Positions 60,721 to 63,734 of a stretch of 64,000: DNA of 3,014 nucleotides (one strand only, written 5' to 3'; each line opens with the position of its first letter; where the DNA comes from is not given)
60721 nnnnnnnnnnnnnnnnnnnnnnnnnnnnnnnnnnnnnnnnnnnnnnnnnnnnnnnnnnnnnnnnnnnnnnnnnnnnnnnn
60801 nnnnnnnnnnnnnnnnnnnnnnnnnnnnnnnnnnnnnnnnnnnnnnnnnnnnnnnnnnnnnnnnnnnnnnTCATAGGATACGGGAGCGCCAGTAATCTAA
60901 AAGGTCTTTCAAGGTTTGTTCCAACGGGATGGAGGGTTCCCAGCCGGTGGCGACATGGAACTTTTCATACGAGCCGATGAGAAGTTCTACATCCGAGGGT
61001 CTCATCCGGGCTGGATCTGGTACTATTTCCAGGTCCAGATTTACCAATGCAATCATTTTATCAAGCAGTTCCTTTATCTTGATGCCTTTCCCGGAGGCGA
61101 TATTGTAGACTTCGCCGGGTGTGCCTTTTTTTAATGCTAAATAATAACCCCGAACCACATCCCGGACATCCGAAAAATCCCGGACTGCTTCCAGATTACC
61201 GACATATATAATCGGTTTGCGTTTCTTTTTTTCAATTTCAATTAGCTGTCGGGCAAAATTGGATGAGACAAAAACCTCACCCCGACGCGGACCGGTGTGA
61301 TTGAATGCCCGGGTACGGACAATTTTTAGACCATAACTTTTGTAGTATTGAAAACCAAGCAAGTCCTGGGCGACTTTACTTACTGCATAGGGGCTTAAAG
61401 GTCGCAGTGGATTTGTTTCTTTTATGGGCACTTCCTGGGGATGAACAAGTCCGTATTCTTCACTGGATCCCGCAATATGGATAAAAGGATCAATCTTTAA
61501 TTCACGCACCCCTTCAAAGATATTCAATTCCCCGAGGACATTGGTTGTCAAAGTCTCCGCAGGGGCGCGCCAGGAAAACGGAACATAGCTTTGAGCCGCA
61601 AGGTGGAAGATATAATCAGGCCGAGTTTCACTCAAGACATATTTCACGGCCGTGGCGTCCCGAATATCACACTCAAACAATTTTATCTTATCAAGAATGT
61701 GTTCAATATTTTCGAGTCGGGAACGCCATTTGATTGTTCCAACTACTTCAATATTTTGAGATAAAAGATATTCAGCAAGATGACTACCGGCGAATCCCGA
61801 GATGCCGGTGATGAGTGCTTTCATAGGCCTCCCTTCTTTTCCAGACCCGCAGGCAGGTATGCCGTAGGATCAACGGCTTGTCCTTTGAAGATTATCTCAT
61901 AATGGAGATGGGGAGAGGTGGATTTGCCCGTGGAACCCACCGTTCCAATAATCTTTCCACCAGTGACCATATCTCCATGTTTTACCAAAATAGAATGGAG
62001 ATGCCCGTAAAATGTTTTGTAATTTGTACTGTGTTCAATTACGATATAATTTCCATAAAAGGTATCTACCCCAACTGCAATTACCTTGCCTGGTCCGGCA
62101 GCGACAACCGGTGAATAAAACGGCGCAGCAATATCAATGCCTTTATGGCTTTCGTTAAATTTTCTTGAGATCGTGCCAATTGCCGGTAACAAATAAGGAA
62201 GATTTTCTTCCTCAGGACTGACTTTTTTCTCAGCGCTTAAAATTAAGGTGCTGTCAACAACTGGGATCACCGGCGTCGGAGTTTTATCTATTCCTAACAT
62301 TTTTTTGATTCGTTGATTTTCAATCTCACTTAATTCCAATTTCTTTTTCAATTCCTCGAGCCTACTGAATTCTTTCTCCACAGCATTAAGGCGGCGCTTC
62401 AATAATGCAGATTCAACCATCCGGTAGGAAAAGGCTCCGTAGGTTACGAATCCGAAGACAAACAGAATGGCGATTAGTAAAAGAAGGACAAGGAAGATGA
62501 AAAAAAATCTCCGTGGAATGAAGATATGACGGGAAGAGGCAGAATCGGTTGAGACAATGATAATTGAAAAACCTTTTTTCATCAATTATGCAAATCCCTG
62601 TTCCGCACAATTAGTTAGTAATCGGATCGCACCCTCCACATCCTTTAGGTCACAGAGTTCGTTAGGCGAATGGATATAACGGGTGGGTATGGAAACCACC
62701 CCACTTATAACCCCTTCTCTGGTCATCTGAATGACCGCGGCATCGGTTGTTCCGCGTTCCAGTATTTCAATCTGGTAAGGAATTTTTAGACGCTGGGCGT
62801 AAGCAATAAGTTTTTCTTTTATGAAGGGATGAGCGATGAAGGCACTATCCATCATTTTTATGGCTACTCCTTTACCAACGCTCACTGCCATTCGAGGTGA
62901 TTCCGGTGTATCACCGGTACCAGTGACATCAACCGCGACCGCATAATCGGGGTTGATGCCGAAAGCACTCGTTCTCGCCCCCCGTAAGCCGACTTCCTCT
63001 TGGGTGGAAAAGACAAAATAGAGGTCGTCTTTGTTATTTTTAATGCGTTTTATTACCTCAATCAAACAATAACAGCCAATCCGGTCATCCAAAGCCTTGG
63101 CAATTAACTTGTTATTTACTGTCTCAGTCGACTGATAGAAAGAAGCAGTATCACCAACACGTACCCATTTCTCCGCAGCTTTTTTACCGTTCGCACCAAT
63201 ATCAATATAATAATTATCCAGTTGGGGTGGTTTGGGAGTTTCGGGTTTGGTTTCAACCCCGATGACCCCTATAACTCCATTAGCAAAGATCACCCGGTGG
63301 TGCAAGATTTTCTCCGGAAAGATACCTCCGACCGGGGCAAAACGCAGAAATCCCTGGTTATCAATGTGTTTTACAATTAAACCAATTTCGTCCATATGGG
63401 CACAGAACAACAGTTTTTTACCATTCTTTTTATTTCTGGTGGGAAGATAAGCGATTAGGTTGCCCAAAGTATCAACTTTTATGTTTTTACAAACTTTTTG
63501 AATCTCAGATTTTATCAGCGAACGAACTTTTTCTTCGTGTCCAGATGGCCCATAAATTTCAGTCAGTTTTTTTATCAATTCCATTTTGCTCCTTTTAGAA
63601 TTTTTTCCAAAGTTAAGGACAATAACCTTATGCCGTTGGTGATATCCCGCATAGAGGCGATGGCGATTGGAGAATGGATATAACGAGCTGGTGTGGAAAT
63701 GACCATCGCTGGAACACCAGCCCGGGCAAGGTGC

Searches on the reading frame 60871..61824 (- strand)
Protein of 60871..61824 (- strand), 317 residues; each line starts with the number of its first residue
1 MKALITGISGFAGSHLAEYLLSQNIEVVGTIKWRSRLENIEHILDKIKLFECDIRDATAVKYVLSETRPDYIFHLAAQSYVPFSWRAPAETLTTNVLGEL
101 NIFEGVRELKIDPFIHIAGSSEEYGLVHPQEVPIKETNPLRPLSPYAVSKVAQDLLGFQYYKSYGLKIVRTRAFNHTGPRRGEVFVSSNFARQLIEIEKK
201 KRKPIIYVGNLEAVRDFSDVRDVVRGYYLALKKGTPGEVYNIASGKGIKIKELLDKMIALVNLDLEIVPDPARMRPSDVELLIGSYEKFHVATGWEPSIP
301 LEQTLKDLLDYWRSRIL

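Call 9: search_protein_families(library=pfam, proteins=[window:60871-61824:-], max_evalue=0.001)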
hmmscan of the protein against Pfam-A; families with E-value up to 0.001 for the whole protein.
window:60871-61824:- (317 aa): 6 families
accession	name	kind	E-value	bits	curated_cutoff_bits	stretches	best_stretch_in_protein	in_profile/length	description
PF16363.11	GDP_Man_Dehyd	-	1.8e-81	274.6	27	1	4-307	1-331/332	GDP-mannose 4,6 dehydratase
PF01370.27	Epimerase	-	1.3e-58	198.6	20.9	1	3-243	1-240/240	NAD dependent epimerase/dehydratase family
PF02719.21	Polysacc_synt_2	-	2.5e-15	56.9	20.2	1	4-118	2-127/293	Polysaccharide biosynthesis protein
PF04321.23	RmlD_sub_bind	-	4.2e-09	36.3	27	1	1-153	1-132/287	RmlD substrate binding domain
PF01073.25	3Beta_HSD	-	5.1e-06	26.1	22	1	4-117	1-114/280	3-beta hydroxysteroid dehydrogenase/isomerase family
PF07993.18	NAD_binding_4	-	0.00089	18.9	20.1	0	5-56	1-53/258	Male sterility protein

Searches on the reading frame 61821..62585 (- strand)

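Call 10: search_protein_families(library=ncbifam, proteins=[window:61821-62585:-], max_evalue=0.001)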
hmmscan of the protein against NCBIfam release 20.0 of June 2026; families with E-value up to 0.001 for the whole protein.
window:61821-62585:- (254 aa): 14 families
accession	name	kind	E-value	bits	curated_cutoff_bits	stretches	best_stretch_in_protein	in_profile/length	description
NF008652.0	PRK11649.1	equivalog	3.2e-28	98.6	341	1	146-245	312-412/439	murein DD-endopeptidase MepM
NF053825.1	PdgNdpepShyA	equivalog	3.4e-27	95.2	700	1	146-241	295-390/425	peptidoglycan DD-endopeptidase ShyA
NF053824.1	PdgNdpepShyC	equivalog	2.5e-24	86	700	1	145-240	294-389/429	peptidoglycan DD-endopeptidase ShyC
NF040883.1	amid_act_ActS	equivalog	2.8e-24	85.7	375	1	124-246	110-235/242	amidase activator ActS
NF008123.1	PRK10871.1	equivalog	1.7e-21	77.1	311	1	90-245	201-363/365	murein hydrolase activator NlpD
NF052530.1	Heli_ShapePgp3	exception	3.5e-18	65.7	300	1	143-243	163-263/270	peptidoglycan metallopeptidase Pgp3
NF052336.1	PdgHdaseHSB100310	equivalog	6.1e-18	65.2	500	1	145-237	55-147/316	peptidoglycan hydrolase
NF053738.1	S2SprSpoIIQBc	equivalog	1.8e-16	60.5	250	1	146-245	121-224/232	stage II sporulation protein SpoIIQ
NF050804.1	CellDivDipMCaul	equivalog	1.2e-15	57.3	900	1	148-240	529-628/634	cell division endopeptidase DipM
NF052529.1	PG_M23_Pgp6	exception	6.1e-15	54.8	600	1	147-243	335-431/452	peptidoglycan metallopeptidase Pgp6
NF047755.1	LIC_10271_M23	exception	2.7e-14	53.4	180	1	87-218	57-188/207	LIC_10271 family cell wall hydrolase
NF008644.1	PRK11637.1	equivalog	9.2e-14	51.2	270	1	146-244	285-383/385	murein hydrolase activator EnvC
NF041208.1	celldiv_DipM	equivalog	3.9e-13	49.4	740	1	146-244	318-417/419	cell division endopeptidase DipM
NF047657.1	CellWlHdaseLepto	equivalog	1.1e-11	44.7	400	1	89-240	67-216/221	hypothetical protein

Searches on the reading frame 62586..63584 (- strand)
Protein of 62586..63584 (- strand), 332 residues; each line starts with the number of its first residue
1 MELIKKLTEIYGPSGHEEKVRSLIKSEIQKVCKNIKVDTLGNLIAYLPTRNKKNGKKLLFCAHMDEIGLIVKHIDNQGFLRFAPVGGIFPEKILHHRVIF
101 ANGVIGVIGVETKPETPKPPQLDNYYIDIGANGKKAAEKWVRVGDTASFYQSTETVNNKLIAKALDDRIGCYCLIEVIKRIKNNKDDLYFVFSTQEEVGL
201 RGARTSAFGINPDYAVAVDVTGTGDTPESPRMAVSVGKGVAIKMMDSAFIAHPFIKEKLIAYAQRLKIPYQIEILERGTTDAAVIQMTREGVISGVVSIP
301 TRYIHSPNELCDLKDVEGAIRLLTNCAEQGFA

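Call 10: search_protein_families(library=ncbifam, proteins=[window:62586-63584:-], max_evalue=0.001)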
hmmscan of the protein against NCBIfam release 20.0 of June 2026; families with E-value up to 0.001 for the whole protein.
window:62586-63584:- (332 aa): 12 families
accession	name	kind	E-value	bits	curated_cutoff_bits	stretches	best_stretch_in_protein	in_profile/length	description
NF040822.1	lys_aminopep_Arch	equivalog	4.9e-66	223.1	700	1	1-324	4-332/345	lysyl aminopeptidase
NF007421.0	PRK09961.1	equivalog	8.8e-61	205.7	412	1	2-326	4-329/345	aminopeptidase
TIGR03107.1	glu_aminopep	equivalog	1.1e-49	169.2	469.7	1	3-325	3-336/350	glutamyl aminopeptidase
NF007367.0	PRK09864.1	equivalog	2.1e-49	168.2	569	1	1-322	3-333/356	aminopeptidase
TIGR03106.1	trio_M42_hydro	equivalog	1.4e-13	50.5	397.75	2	140-284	156-297/343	osmoprotectant NAGGN system M42 family peptidase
TIGR01883.1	PepT-like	hypoth_equivalog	1.8e-07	30.5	274.25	0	6-66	8-73/361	peptidase T-like protein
NF009555.0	PRK13004.1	equivalog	5.6e-07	28.8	321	1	2-69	19-83/399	YgeY family selenium metabolism-linked hydrolase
NF003976.0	PRK05469.1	subfamily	5.6e-06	25.4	255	0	17-66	32-82/409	tripeptide aminopeptidase PepT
NF003367.0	PRK04443.1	equivalog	7.3e-06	25.5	363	1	2-67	11-72/349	[LysW]-lysine hydrolase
NF009920.0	PRK13381.1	subfamily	9.4e-05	21.4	293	0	166-225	144-207/412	peptidase T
TIGR03526.1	selenium_YgeY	hypoth_equivalog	0.0002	20.3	321.5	1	2-70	17-82/395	YgeY family selenium metabolism-linked hydrolase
NF006399.0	PRK08651.1-2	equivalog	0.00088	18.4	381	0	152-223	93-169/405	succinyl-diaminopimelate desuccinylase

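Call 69: find_encoding_contigs(protein=window:62586-63584:-, flank=10000, max_places=2)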
Protein window:62586-63584:- (332 aa): 2 contigs read that carry it; 2 places shown.
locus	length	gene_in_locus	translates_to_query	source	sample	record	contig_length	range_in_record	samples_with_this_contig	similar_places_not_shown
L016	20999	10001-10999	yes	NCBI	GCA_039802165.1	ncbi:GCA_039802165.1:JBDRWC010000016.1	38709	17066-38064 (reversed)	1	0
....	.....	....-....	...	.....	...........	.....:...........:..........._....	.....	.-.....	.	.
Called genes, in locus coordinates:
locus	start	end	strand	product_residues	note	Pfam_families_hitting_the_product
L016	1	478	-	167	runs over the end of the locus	PF01548:DEDD_Tnp_IS110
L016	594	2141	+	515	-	PF02018:CBM_4_9 (weak)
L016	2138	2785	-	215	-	-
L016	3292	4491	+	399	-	-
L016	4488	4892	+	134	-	-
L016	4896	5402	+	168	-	PF01844:HNH, PF13395:HNH_4 (weak), PF14279:HNH_5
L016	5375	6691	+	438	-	PF07244:POTRA (faint)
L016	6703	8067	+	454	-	-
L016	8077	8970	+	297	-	PF14505:DUF4438, PF20999:DUF4438_C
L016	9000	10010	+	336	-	PF27529:AMPT (weak), PF05343:Peptidase_M42, PF01546:Peptidase_M20 (weak), PF02127:Peptidase_M18 (faint)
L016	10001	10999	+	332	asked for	PF04389:Peptidase_M28 (faint), PF05343:Peptidase_M42, PF01546:Peptidase_M20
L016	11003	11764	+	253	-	PF01551:Peptidase_M23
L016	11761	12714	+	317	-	PF01073:3Beta_HSD (weak), PF01370:Epimerase, PF02719:Polysacc_synt_2, PF04321:RmlD_sub_bind, PF16363:GDP_Man_Dehyd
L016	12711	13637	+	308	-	PF01073:3Beta_HSD, PF01370:Epimerase, PF04321:RmlD_sub_bind, PF16363:GDP_Man_Dehyd, PF02719:Polysacc_synt_2 (weak), PF07993:NAD_binding_4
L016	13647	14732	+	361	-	PF13439:Glyco_transf_4, PF13579:Glyco_trans_4_4 (weak), PF20706:GT4-conflict, PF00534:Glycos_transf_1, PF13692:Glyco_trans_1_4, PF13524:Glyco_trans_1_2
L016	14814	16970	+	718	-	PF07719:TPR_2 (faint), PF12895:ANAPC3 (faint), PF13174:TPR_6 (faint), PF13428:TPR_14 (faint), PF13432:TPR_16 (faint), PF13424:TPR_12 (faint)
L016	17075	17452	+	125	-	PF04390:LptE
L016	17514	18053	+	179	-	PF13495:Phage_int_SAM_4 (weak), PF02810:SEC-C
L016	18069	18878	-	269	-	PF03631:Virul_fac_BrkB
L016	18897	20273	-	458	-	PF07969:Amidohydro_3, PF01979:Amidohydro_1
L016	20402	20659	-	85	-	PF12895:ANAPC3 (weak), PF13424:TPR_12, PF21033:RMD1-3 (weak), PF13414:TPR_11, PF14559:TPR_19, PF00515:TPR_1, PF07719:TPR_2, PF13181:TPR_8, +5 more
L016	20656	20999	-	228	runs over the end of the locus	PF00107:ADH_zinc_N (faint), PF02254:TrkA_N, PF03435:Sacchrp_dh_NADP (weak), PF03446:NAD_binding_2 (weak), PF13460:NAD_binding_10 (weak), PF02080:TrkA_C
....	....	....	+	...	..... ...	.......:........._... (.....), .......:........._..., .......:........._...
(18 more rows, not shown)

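Call 73: search_protein_families(library=ncbifam, proteins=[L016:5375-6691:+, L016:6703-8067:+, L016:3292-4491:+, L016:594-2141:+, L016:2138-2785:-, L016:4488-4892:+, L016:8077-8970:+], max_evalue=0.01)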
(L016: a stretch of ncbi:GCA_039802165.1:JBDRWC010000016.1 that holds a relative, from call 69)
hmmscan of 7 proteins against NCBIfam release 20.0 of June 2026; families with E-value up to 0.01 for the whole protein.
L016:5375-6691:+ (438 aa): 2 families
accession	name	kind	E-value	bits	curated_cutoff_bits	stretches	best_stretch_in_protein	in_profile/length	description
TIGR03303.1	OM_YaeT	equivalog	4.8e-13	48.4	297.15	1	44-286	272-510/741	outer membrane protein assembly factor BamA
NF008287.0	PRK11067.1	subfamily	0.00012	20.6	1181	1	47-172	303-429/802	outer membrane protein assembly factor BamA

L016:6703-8067:+ (454 aa): 0 families

L016:3292-4491:+ (399 aa): 36 families (the best 25 are shown)
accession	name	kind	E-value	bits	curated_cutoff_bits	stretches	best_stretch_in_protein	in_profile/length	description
TIGR02917.1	PEP_TPR_lipo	equivalog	5.8e-39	133.7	312.2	2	40-231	703-892/899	XrtA/PEP-CTERM system TPR-repeat protein PrsT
TIGR02521.1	type_IV_pilW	equivalog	2.9e-25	89.2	154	2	10-202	3-195/234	type IV pilus biogenesis/stability protein PilW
TIGR02552.1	LcrH_SycD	equivalog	8.9e-24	83.7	104.8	4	224-312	32-120/136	SycD/LcrH family type III secretion system chaperone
NF040959.1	MamA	equivalog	2.6e-23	82.5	200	2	38-186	35-183/204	magnetosome protein MamA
NF008520.0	PRK11447.1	equivalog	5.9e-22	77.3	858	3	122-218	365-461/1157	cellulose synthase complex outer membrane protein BcsC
NF008757.0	PRK11788.1-5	equivalog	1.3e-17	64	363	2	35-212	102-285/388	lipopolysaccharide assembly protein LapB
NF047371.1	FlcA_CTERM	equivalog_domain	1.3e-15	56.9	300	2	39-111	121-192/646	periplasmic flagellar collar protein FlcA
TIGR03939.1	PGA_TPR_OMP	equivalog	3.8e-15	55.2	366.65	2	53-175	66-187/800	poly-beta-1,6 N-acetyl-D-glucosamine export porin PgaA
NF033762.1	social_mot_Tgl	equivalog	5.2e-15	55.5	225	2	32-211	23-205/252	social motility TPR repeat lipoprotein Tgl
NF033758.1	gliding_GltE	equivalog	5.7e-15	55.2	225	1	39-276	85-322/411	adventurous gliding motility TPR repeat lipoprotein GltE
NF033920.0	C39_PA2778_fam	equivalog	6.4e-15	55.3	150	3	40-136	156-252/255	PA2778 family cysteine peptidase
NF052400.1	M48_BAM_BepA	equivalog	8.2e-13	47.9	570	2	84-241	282-440/483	beta-barrel assembly-enhancing protease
TIGR00540.1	TPR_hemY_coli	hypoth_equivalog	9.4e-13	47.7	142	1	198-331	249-378/385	heme biosynthesis-associated TPR protein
NF052415.1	T3SS_chap_SctY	equivalog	5e-12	46.3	70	1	178-266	8-99/106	type III secretion apparatus assembly chaperone SctY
NF011886.0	PRK15359.1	equivalog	3.3e-11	43.1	146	1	40-104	24-88/144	type III secretion system chaperone protein SscB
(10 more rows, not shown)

L016:594-2141:+ (515 aa): 1 family
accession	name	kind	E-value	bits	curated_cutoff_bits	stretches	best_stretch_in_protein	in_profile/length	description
TIGR04183.1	Por_Secre_tail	domain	1.8e-05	24.7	23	1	450-512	4-70/72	T9SS type A sorting domain-containing protein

L016:2138-2785:- (215 aa): 0 families

L016:4488-4892:+ (134 aa): 0 families

L016:8077-8970:+ (297 aa): 0 families
